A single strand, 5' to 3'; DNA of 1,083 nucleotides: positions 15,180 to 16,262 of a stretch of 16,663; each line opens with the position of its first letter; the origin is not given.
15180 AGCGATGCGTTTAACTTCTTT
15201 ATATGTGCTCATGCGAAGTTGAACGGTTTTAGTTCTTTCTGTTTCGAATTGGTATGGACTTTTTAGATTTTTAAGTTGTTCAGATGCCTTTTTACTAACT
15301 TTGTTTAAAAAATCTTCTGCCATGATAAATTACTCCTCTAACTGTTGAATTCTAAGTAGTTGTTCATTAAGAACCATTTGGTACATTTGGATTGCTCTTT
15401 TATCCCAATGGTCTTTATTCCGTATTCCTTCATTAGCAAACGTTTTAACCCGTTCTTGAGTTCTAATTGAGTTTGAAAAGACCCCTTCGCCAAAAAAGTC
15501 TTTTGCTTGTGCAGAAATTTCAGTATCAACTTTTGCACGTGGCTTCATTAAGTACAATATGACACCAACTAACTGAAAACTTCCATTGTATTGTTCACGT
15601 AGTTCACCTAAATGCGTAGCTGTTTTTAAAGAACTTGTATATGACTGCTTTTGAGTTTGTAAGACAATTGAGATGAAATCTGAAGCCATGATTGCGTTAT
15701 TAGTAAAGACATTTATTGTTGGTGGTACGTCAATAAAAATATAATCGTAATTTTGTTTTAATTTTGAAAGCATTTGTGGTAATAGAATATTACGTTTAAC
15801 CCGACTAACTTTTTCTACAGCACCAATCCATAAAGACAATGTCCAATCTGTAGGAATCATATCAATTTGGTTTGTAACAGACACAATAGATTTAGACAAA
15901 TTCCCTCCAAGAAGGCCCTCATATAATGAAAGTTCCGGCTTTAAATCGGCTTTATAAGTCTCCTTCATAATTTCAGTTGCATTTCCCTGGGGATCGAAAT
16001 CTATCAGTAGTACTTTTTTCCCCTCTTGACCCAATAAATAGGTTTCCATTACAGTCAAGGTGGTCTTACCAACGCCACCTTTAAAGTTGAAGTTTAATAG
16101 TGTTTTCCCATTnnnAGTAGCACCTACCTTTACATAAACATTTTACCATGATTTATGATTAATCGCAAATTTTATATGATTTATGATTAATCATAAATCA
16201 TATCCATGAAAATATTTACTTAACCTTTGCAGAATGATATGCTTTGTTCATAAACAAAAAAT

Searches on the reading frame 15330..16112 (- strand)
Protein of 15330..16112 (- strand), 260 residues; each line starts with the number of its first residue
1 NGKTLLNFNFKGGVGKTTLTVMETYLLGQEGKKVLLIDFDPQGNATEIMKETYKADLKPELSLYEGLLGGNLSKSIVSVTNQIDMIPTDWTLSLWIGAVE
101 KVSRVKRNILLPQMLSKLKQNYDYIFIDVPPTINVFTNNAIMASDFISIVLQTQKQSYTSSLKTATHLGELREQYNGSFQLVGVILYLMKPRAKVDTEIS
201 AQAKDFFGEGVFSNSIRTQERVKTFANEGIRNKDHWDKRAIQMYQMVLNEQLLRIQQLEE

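Call 63: search_protein_families(library=pfam, proteins=[window:15330-16112:-], max_evalue=0.001)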
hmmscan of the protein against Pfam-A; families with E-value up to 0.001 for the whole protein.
window:15330-16112:- (260 aa): 6 families
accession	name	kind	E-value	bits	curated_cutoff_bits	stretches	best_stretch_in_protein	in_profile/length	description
PF13614.12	AAA_31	-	6.8e-34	117.8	27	1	7-177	6-173/177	AAA domain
PF01656.29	CbiA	-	6e-17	62.2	25.4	1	8-229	4-122/125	CobQ/CobB/MinD/ParA nucleotide binding domain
PF06564.18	CBP_BcsQ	-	5e-09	36.5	21.3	1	11-157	10-151/234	Cellulose biosynthesis protein BcsQ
PF10609.15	ParA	-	3.4e-07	30.4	27.1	1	11-133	12-123/246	NUBPL iron-transfer P-loop NTPase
PF02374.21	ArsA_ATPase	-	1.1e-06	28.5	24.3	1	8-132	6-135/305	Anion-transporting ATPase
PF00142.24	Fer4_NifH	-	0.00032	20.7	25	1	10-52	7-49/271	4Fe-4S iron sulfur cluster binding proteins, NifH/frxC family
